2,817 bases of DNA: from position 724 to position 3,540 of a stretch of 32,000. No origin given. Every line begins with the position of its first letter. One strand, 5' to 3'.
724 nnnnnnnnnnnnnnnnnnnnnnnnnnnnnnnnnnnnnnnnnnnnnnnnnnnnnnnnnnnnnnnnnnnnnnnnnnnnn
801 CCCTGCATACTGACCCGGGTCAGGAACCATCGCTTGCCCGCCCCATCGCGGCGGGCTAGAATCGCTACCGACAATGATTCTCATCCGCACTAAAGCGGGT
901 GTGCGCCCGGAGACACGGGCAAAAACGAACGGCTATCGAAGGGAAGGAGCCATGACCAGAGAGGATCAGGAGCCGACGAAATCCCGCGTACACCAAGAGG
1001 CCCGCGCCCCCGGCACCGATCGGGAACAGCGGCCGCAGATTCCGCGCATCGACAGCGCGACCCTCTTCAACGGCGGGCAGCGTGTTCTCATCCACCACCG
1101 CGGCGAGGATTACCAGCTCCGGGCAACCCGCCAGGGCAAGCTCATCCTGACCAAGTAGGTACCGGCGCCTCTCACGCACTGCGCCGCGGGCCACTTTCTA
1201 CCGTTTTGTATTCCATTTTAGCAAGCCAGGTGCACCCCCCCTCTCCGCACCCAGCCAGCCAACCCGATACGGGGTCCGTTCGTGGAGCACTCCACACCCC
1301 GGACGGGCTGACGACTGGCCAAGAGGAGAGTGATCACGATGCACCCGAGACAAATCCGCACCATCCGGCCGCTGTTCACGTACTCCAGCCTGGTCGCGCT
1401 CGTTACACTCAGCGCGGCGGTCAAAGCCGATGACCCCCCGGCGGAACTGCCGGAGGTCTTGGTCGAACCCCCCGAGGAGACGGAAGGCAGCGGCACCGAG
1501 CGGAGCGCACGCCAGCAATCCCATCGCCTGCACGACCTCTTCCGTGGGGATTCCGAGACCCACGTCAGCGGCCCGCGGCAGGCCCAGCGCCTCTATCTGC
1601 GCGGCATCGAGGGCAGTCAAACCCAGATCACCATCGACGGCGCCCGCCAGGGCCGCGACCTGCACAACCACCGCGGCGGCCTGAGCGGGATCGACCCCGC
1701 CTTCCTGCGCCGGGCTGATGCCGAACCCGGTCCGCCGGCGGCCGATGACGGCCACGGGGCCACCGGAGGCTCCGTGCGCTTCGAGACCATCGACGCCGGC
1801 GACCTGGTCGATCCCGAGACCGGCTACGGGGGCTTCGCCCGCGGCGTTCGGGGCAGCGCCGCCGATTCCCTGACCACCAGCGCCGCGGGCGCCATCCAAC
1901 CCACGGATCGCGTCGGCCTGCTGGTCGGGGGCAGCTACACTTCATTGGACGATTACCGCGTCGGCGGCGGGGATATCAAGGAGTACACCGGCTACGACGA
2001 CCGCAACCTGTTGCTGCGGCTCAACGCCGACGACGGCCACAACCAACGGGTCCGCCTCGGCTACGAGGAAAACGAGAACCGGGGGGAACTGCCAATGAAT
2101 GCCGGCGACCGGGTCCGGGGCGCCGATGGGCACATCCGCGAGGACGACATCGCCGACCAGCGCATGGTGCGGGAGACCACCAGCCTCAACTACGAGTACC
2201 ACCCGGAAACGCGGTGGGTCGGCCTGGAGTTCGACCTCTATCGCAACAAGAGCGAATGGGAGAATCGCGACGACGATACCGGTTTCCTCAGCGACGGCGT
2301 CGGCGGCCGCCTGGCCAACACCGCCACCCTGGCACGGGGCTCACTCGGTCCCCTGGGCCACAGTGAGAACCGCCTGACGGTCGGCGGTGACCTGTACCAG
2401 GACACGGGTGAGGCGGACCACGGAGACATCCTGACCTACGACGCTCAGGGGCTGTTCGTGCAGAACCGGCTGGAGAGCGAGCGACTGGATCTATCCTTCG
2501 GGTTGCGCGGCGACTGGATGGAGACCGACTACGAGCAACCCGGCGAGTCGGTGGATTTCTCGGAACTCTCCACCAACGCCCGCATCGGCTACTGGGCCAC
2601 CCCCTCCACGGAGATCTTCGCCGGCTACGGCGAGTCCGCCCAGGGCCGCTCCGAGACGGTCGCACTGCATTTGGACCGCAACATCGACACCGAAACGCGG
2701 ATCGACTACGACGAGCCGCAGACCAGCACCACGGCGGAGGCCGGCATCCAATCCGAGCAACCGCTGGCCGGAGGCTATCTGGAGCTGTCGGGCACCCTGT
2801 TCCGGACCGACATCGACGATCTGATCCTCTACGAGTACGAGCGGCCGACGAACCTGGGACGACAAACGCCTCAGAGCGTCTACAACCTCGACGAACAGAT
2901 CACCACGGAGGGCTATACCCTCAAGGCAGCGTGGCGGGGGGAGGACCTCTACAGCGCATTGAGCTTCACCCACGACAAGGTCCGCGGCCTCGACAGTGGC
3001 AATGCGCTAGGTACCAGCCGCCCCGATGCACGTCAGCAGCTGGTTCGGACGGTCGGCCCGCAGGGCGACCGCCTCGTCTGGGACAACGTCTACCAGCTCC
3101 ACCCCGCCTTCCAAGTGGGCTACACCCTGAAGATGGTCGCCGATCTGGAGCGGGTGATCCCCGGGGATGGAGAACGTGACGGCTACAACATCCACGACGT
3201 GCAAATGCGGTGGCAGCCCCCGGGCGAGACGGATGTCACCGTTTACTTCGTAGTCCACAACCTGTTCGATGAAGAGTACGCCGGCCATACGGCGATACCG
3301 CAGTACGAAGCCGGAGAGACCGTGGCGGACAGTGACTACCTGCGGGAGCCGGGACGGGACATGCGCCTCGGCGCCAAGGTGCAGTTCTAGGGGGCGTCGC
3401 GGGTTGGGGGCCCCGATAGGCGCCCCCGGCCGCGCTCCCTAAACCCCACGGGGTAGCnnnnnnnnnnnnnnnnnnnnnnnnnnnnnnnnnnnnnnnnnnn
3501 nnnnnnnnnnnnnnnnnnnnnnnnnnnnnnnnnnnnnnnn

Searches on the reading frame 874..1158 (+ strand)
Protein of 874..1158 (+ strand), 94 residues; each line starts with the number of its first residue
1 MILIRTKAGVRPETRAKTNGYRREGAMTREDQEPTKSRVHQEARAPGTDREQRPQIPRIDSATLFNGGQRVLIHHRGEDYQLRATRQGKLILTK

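Call 85: search_protein_families(library=pfam, proteins=[window:874-1158:+], max_evalue=0.001)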
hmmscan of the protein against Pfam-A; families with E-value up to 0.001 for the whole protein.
window:874-1158:+ (94 aa): 1 family
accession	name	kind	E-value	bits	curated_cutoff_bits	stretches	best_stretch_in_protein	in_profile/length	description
PF10636.14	hemP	-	1.5e-18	66.8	25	1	58-94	1-37/37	Hemin uptake protein hemP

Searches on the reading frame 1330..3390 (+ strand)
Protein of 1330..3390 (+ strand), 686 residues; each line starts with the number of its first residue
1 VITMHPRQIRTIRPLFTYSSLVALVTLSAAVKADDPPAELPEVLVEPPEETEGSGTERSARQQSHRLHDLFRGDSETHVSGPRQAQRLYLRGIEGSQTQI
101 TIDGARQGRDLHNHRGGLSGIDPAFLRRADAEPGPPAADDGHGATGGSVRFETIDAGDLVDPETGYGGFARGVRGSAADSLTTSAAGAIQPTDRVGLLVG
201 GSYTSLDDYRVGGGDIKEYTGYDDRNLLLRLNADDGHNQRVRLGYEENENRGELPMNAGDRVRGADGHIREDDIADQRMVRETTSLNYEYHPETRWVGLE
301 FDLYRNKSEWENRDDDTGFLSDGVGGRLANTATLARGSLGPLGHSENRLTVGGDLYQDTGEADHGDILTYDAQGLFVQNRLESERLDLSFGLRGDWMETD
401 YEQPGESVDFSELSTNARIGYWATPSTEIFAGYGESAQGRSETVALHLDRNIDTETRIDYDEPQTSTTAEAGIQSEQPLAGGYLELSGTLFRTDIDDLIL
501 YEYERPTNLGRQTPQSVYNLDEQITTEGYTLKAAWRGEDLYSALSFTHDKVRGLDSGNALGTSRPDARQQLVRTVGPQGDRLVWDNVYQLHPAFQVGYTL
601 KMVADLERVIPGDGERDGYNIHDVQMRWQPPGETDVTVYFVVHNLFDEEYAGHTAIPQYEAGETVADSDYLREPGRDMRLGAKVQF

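Call 11: search_protein_families(library=ncbifam, proteins=[window:1330-3390:+], max_evalue=0.01)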
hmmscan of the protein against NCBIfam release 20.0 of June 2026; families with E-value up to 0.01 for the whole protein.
window:1330-3390:+ (686 aa): 5 families
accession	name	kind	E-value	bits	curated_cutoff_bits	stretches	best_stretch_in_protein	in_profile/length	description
TIGR01785.1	TonB-hemin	subfamily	2.9e-52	178.1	316.85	1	53-686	24-677/677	TonB-dependent heme/hemoglobin receptor family protein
TIGR01786.1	TonB-hemlactrns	subfamily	8.6e-47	159.9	323.75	2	58-315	32-307/719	TonB-dependent hemoglobin/transferrin/lactoferrin family receptor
TIGR01778.1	TonB-copper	equivalog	7.8e-05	21.6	472.45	1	427-684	395-635/637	TonB-dependent copper receptor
TIGR01776.1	TonB-tbp-lbp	subfamily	0.00014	19.9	468.8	1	100-188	136-223/946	lactoferrin/transferrin family TonB-dependent receptor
TIGR01779.1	TonB-B12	equivalog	0.0033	16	599.7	0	61-153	59-153/614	TonB-dependent vitamin B12 receptor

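Call 12: search_protein_families(library=pfam, proteins=[window:1330-3390:+], max_evalue=0.01)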
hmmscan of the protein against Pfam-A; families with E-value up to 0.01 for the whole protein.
window:1330-3390:+ (686 aa): 1 family
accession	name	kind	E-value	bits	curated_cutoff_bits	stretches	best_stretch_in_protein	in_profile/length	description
PF07715.20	Plug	-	4.5e-11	43.6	23.9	1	57-147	15-106/107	TonB-dependent Receptor Plug Domain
